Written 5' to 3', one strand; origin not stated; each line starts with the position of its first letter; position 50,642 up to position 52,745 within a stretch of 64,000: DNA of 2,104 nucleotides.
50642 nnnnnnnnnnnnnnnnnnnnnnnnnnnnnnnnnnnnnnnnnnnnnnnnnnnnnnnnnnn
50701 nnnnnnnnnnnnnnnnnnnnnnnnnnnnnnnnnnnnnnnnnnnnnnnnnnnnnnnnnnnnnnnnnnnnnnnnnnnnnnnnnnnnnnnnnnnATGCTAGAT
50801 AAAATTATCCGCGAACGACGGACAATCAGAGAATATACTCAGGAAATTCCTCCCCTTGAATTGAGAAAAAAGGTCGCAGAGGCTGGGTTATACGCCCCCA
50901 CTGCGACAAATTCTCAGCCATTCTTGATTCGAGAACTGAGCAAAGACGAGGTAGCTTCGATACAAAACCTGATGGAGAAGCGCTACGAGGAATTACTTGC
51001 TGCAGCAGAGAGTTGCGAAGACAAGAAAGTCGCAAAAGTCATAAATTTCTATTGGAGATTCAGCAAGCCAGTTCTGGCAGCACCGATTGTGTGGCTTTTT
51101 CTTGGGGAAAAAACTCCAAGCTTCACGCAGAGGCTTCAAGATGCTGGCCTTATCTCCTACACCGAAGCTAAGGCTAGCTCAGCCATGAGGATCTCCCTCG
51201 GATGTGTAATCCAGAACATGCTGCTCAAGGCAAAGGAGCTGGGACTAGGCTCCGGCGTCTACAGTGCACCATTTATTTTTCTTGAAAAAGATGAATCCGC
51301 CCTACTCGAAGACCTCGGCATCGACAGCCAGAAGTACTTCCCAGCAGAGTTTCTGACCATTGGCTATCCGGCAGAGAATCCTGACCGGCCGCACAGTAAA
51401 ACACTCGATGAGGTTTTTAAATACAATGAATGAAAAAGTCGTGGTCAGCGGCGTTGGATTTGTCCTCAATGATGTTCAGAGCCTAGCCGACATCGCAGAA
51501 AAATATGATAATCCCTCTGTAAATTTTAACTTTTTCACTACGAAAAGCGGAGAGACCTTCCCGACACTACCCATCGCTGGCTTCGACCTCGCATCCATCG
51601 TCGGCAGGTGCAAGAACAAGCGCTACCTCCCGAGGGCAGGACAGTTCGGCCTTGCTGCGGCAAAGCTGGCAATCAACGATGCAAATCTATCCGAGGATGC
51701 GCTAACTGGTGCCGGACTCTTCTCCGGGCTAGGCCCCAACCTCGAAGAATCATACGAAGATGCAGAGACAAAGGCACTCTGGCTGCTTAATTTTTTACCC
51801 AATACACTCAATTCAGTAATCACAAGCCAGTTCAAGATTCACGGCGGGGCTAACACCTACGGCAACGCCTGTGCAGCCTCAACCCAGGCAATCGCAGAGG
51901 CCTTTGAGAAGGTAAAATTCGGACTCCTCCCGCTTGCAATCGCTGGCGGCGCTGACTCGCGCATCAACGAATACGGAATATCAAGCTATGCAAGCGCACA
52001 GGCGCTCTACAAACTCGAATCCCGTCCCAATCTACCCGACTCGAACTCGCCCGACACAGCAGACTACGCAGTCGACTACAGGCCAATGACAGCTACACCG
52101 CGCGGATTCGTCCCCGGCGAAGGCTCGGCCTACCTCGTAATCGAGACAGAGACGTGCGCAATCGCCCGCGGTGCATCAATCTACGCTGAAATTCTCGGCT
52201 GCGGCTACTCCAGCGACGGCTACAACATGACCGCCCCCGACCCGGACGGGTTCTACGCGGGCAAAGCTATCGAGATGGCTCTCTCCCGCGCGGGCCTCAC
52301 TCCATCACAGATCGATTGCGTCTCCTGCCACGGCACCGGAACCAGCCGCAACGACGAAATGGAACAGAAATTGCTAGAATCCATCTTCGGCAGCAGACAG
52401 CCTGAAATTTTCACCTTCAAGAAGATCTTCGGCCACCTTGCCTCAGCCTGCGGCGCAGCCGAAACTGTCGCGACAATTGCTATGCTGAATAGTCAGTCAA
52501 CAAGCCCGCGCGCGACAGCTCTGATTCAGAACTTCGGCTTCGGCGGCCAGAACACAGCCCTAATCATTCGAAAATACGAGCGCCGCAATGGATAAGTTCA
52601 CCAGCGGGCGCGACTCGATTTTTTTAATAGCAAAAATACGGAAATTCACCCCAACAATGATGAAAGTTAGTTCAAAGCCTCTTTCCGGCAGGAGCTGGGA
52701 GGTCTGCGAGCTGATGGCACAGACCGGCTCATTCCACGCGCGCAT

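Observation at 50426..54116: Dedicated ACP–nitroreductase–KAS–ORF–alpha-oxoamine synthase operon (aminolipid/sphingoid-base-like or alpha-hydroxyketone-signal biosynthesis?)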

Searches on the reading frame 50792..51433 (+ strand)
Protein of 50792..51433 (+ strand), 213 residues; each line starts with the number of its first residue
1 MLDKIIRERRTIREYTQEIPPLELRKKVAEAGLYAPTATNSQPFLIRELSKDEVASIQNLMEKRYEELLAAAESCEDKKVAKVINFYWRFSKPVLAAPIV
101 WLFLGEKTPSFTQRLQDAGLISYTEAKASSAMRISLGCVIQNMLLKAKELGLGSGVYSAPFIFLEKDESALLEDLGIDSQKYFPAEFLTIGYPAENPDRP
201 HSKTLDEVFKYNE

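Call 4: search_protein_families(library=pfam, proteins=[window:50792-51433:+], max_evalue=0.01)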
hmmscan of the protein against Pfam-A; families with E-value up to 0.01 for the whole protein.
window:50792-51433:+ (213 aa): 2 families
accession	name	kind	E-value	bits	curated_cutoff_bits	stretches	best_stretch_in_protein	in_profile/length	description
PF00881.29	Nitroreductase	-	2.9e-21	76.8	23.5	1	6-192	1-167/167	Nitroreductase family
PF14512.11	TM1586_NiRdase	-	6.5e-07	29.6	27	1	26-58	161-193/215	Putative TM nitroreductase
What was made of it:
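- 50792..51433 (+): Nitroreductase-fold flavoprotein, proposed enoyl-ACP reductase. Pfam Nitroreductase 3e-21 (call 4).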

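Call 5: search_protein_families(library=ncbifam, proteins=[window:50792-51433:+], max_evalue=0.01)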
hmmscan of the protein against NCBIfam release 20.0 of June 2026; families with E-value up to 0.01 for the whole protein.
window:50792-51433:+ (213 aa): 5 families
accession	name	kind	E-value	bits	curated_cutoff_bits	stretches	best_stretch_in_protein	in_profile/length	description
TIGR02476.1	BluB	equivalog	6.4e-09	35.5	150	1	2-201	9-188/205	5,6-dimethylbenzimidazole synthase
NF009810.0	PRK13294.1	equivalog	5.3e-05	22.3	304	1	6-204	258-441/449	coenzyme F420-0:L-glutamate ligase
TIGR03553.1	F420_FbiB_CTERM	equivalog_domain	0.00018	21.3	249.55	1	6-203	3-185/194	F420 biosynthesis protein FbiB, C-terminal domain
NF008033.1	PRK10765.1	equivalog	0.0017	17.8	223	0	137-198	109-165/240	oxygen-insensitive NADPH nitroreductase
NF047509.1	Rv3131_FMN_oxido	subfamily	0.0043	16.6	199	0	116-207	228-317/319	Acg family FMN-binding oxidoreductase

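Call 14: find_homologous_proteins(query=window:50792-51430:+)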
Query window:50792-51430:+ (213 aa): 30 proteins with E <= 0.001 among 522 candidates.
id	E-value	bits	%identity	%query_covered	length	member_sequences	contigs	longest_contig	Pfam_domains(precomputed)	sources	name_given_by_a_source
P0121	1.4e-134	464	100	100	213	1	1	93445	PF00881.30,PF14512.12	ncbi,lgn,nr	ncbi:MAG: nitroreductase family protein [Spirochaetales bacterium]|nr:nitroreductase family protein 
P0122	2.9e-66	241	52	100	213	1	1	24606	PF00881.30,PF14512.12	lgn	-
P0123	1.8e-40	157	41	96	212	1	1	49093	PF00881.30,PF14512.12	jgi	jgi:nitroreductase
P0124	1.5e-10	59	32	96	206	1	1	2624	PF00881.30,PF14512.12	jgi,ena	-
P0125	7.2e-9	54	29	94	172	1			PF00881.30,PF14512.12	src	-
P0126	8.2e-9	54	32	95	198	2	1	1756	PF00881.30,PF14512.12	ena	-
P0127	1.4e-8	53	28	96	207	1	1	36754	PF00881.30,PF14512.12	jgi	jgi:F420 biosynthesis protein FbiB-like protein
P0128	1.0e-7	50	31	96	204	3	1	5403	PF00881.30,PF14512.12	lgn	-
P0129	1.5e-7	50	31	96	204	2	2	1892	PF00881.30,PF14512.12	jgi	jgi:coenzyme F420-0:L-glutamate ligase / coenzyme F420-1:gamma-L-glutamate ligase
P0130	1.9e-7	49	31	95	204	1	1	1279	PF00881.30,PF14512.12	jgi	jgi:coenzyme F420-0:L-glutamate ligase/coenzyme F420-1:gamma-L-glutamate ligase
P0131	4.9e-7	48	27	98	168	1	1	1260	PF00881.30,PF14512.12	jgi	-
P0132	2.3e-6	46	27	96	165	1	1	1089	PF00881.30,PF14512.12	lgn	-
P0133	2.8e-6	45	25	91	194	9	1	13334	PF00881.30,PF14512.12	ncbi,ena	-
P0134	3.7e-6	45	30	96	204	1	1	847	PF00881.30,PF14512.12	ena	-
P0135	5.6e-6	44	28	97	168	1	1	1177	PF00881.30,PF14512.12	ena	-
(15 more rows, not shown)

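Call 18: find_encoding_contigs(protein=P0127, flank=8000, max_places=1)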
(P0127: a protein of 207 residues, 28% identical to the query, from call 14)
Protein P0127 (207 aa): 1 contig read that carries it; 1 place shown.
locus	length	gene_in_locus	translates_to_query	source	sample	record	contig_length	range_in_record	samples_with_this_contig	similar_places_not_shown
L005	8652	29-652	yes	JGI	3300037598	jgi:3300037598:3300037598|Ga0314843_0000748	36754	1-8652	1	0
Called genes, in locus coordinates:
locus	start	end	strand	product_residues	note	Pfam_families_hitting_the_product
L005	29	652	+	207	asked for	PF14512:TM1586_NiRdase (faint), PF00881:Nitroreductase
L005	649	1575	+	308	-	PF01933:CofD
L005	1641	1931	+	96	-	PF01022:HTH_5 (faint), PF12840:HTH_20 (faint), PF25212:HVO_A0114, PF09339:HTH_IclR (weak)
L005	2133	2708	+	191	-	PF07694:5TM-5TMR_LYT (weak)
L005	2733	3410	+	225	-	PF01983:CofC, PF12804:NTP_transf_3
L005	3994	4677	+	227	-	PF03796:DnaB_C (weak), PF06745:ATPase, PF13481:AAA_25 (weak), PF23442:DUF7125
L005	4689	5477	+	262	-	-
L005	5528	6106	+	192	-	-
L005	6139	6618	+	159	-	-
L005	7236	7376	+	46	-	-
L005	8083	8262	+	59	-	-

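Call 56: search_solved_structures(query=A6, max_evalue=0.001)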
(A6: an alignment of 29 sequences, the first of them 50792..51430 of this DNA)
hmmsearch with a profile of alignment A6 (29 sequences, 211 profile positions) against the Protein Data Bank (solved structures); distinct sequences matched with E-value up to 0.001: 63 (the best 60 are shown).
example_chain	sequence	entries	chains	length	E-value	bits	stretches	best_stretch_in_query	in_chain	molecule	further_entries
3eo8_A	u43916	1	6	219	2.1e-29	105.7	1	4-210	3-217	BluB-like flavoprotein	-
3gfa_A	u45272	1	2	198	1.3e-27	99.9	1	5-208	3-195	Putative nitroreductase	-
6pz0_A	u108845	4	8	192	1.7e-17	66.8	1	2-114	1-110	iodotyrosine deiodinase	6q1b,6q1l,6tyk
3e10_A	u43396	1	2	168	2.1e-16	63.2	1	7-63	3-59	Putative NADH Oxidase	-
5yak_A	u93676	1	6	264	2.6e-16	63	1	3-209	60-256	Iodotyrosine deiodinase 1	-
4dn2_A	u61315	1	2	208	8.1e-16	61.4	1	7-63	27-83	Nitroreductase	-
3gb5_A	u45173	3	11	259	8.1e-16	61.4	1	3-209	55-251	Iodotyrosine dehalogenase 1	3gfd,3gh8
3e39_A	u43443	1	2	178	1.3e-15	60.7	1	6-63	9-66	Putative Nitroreductase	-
5hdj_A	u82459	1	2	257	1.4e-15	60.5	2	3-63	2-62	NfrA1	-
3tnz_A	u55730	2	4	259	1.6e-15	60.4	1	3-209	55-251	Iodotyrosine dehalogenase 1 | Iodotyrosine deiodinase 1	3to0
4ttb_A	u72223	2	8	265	2.2e-15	59.9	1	3-209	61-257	Iodotyrosine dehalogenase 1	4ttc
4xom_A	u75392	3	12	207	3.4e-15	59.3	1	12-73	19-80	Coenzyme F420:L-glutamate ligase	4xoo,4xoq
2b67_A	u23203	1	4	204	3.6e-15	59.2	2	4-57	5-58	COG0778: Nitroreductase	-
1nox_A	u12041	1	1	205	6.4e-15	58.4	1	9-64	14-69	NADH OXIDASE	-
3gr3_A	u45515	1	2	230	1.3e-14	57.4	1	7-55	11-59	Nitroreductase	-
4qlx_A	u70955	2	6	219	6e-07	32.4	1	4-67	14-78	Nitroreductase family protein | Enone reductase CLA-ER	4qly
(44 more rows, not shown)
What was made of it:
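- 50792..51433 (+): The family profile best matches BluB-like 3eo8 (2e-29) and also matches the enone reductase CLA-ER 4qlx (6e-7) (call 56).
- On Enoyl-ACP reductase function of the nitroreductase-fold protein: The family profile matches the nitroreductase-fold enone reductase CLA-ER (4qlx, 6e-7) and the FbiB C-terminal domain (call 56).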

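Call 59: find_related_loci(query=A7, collection=metagenome_contigs, flank=10000)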
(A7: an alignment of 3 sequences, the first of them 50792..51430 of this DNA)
Query A7 (213 aa) in metagenome_contigs; peptide patterns used: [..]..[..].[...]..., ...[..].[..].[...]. (x = any residue, [..] = any of these).
286 stretches matched a pattern; 68 encode a relative of the query (tblastn E <= 1e-3); 68 distinct loci.
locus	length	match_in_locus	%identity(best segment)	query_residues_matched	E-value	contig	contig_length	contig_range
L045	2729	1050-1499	29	5-193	1e-13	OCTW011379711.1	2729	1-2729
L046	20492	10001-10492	28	6-203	1e-13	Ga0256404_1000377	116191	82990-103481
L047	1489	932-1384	29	4-193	1e-13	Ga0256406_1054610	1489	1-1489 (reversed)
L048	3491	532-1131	26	6-210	2e-13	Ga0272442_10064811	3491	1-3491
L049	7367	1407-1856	28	1-192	3e-10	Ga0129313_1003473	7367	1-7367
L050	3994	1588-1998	29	1-178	5e-10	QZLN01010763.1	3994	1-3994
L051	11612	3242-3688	26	6-193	8e-10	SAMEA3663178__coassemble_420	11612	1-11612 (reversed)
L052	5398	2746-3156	28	1-178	8e-10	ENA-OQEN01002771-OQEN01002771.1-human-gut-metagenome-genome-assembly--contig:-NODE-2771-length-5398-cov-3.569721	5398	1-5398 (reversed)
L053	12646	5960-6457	25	5-202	1e-9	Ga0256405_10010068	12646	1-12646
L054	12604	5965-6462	25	5-202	1e-9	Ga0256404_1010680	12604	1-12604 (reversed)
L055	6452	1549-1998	28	1-192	2e-9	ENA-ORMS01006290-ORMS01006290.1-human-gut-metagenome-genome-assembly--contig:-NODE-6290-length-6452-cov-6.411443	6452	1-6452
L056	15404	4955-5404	28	1-192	2e-9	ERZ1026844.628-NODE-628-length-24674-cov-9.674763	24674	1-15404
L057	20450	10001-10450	28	1-192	2e-9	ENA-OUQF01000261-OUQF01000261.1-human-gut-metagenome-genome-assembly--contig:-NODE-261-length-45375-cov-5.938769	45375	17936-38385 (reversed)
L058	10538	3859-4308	28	1-192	2e-9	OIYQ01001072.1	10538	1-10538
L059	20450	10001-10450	28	1-192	2e-9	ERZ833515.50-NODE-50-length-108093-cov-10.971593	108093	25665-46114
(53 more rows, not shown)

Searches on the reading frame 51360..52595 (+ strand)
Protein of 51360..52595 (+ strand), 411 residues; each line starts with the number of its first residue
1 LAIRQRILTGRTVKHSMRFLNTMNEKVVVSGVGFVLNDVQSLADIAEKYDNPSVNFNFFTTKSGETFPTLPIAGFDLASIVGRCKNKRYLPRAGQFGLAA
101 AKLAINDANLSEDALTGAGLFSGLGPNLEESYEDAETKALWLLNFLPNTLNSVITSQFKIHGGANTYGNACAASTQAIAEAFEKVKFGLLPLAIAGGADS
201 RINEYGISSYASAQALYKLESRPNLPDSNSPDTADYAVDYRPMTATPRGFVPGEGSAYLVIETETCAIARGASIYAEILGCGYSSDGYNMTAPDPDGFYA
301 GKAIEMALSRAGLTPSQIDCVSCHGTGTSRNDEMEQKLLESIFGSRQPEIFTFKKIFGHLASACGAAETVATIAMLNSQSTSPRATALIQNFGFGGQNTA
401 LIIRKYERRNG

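Call 4: search_protein_families(library=pfam, proteins=[window:51360-52595:+], max_evalue=0.01)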
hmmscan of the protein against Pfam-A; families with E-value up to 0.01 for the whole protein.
window:51360-52595:+ (411 aa): 2 families
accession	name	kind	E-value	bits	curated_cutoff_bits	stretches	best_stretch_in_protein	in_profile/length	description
PF02801.28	Ketoacyl-synt_C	-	4.4e-26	91.7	20.8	1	275-383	1-114/119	Beta-ketoacyl synthase, C-terminal domain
PF00109.32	ketoacyl-synt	-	6.2e-16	59.2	20.8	1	94-264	90-249/252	Beta-ketoacyl synthase, N-terminal domain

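Call 5: search_protein_families(library=ncbifam, proteins=[window:51360-52595:+], max_evalue=0.01)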
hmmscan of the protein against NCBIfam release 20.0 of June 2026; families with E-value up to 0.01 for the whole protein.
window:51360-52595:+ (411 aa): 24 families
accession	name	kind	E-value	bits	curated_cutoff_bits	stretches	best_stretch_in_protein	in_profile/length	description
TIGR03150.1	fabF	equivalog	9.5e-60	202.4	493.75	1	26-383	2-362/407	beta-ketoacyl-ACP synthase II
NF005589.0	PRK07314.1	subfamily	3.7e-58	197.2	387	1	24-382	3-364/413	beta-ketoacyl-ACP synthase II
NF004970.0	PRK06333.1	subfamily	4.3e-49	167.5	525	1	71-383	61-374/424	beta-ketoacyl-ACP synthase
NF005916.1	PRK07910.1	equivalog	1.1e-46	159.7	560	1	141-380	141-368/418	KasA/KasB family beta-ketoacyl-ACP synthase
NF006587.0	PRK09116.1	equivalog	4e-44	151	470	1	26-383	3-359/408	beta-ketoacyl-ACP synthase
NF006274.0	PRK08439.1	equivalog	6.3e-40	137.2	621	1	71-381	51-357/406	beta-ketoacyl-ACP synthase II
NF005490.0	PRK07103.1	equivalog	1.6e-39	136.2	445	1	25-383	4-367/414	polyketide beta-ketoacyl:acyl carrier protein synthase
NF004618.0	PRK05952.1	equivalog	1.6e-39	135.9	455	2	243-383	200-339/384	beta-ketoacyl-ACP synthase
NF006618.0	PRK09185.1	subfamily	3.5e-39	135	407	2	241-379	211-342/394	beta-ketoacyl-ACP synthase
NF058662.1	cispenta_AmcF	equivalog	1.9e-38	132.5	325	1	241-383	179-323/369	cispentacin biosynthesis acyltransferase subunit AmcF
NF005935.0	PRK07967.1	equivalog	5.7e-36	124.2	630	1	75-380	54-353/406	beta-ketoacyl-ACP synthase I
NF005076.0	PRK06501.1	equivalog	6.1e-34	117.6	629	1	144-383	148-376/425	beta-ketoacyl-ACP synthase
NF006434.0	PRK08722.1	equivalog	3.1e-32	112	759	1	26-383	5-366/414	beta-ketoacyl-ACP synthase II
NF045894.1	PKS_plus_SDR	equivalog_domain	1.7e-16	59.1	1740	1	154-378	156-367/1515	type I polyketide synthase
NF040607.1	mycolic_Pks13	equivalog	1.4e-14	52.6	2100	1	241-379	324-467/1680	polyketide synthase Pks13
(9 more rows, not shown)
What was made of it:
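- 51426..52595 (+): KAS I/II-type condensing enzyme with the Cys-His-His triad. NCBIfam fabF 202 bits, below cut-off (call 5).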

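Call 64: search_solved_structures(query=window:51426-52592:+, max_evalue=1e-30, show_alignments=1)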
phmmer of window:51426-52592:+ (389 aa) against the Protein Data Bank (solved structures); distinct sequences matched with E-value up to 1e-30: 37.
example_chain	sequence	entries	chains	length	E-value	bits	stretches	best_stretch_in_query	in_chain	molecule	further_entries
2gp6_A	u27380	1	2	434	1.3e-39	139.8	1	104-362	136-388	3-oxoacyl-[acyl-carrier-protein] synthase 2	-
5sxo_A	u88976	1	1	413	1e-38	136.8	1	4-357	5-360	3-oxoacyl-[acyl-carrier-protein] synthase 2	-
3o04_A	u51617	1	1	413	1.1e-38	136.8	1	4-357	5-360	beta-keto-acyl carrier protein synthase II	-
1ox0_A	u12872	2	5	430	3.8e-38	135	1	72-355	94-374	Beta ketoacyl-acyl carrier protein synthase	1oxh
4ls5_A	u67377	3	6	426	2e-37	132.6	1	37-355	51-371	3-oxoacyl-[acyl-carrier-protein] synthase 2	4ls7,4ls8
4ls6_A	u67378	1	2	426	3.1e-37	132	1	37-355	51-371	3-oxoacyl-[acyl-carrier-protein] synthase 2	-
2alm_A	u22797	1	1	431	1.2e-36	130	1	72-355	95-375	3-oxoacyl-(acyl-carrier-protein) synthase II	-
2rjt_A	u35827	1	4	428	2.3e-36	129.1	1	73-355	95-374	Beta-ketoacyl-ACP synthase II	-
2gqd_A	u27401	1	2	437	2.2e-35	125.9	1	2-363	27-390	3-oxoacyl-[acyl-carrier-protein] synthase 2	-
1j3n_A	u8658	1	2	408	7.2e-35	124.2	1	63-354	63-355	3-oxoacyl-(acyl-carrier protein) synthase II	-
4r8e_A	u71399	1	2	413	1.4e-34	123.3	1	5-359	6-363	3-oxoacyl-[acyl-carrier-protein] synthase 2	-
6okg_A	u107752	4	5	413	2e-34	122.7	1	4-362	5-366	3-oxoacyl-[acyl-carrier-protein] synthase 2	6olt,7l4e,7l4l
1b3n_A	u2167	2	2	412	2.1e-34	122.6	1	4-362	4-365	PROTEIN (KETOACYL ACYL CARRIER PROTEIN SYNTHASE 2) | BETA-KETOACYL ACP SYNTHASE II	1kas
2gfw_A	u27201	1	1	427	2.4e-34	122.4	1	4-362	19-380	3-oxoacyl-[acyl-carrier-protein] synthase 2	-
1e5m_A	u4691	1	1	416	2.5e-34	122.4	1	50-361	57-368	BETA KETOACYL ACYL CARRIER PROTEIN SYNTHASE II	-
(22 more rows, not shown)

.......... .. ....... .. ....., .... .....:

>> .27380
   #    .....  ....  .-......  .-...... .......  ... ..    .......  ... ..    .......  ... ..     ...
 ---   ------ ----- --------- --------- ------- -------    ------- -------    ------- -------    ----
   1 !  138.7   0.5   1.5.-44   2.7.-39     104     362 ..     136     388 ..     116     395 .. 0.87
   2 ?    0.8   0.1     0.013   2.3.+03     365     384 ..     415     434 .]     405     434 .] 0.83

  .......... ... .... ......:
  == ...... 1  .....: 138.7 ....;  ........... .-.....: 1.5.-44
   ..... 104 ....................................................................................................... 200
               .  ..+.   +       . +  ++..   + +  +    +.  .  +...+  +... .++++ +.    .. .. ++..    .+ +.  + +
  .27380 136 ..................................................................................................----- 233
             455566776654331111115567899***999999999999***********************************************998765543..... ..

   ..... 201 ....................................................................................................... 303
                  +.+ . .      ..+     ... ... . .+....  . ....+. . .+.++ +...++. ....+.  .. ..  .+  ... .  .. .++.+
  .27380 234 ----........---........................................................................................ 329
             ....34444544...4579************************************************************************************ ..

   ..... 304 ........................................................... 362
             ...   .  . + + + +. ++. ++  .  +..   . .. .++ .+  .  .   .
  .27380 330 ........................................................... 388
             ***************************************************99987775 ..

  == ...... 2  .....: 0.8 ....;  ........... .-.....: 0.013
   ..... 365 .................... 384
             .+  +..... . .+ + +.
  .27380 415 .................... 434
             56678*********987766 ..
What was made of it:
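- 51426..52595 (+): Alignment to KasB/FabF keeps the ACAAS, HGTGT and GH motifs (call 64).
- Checked: The KAS keeps the Cys-His-His triad when aligned to KasB/FabF (call 64).
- The KAS triad is intact (call 64).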
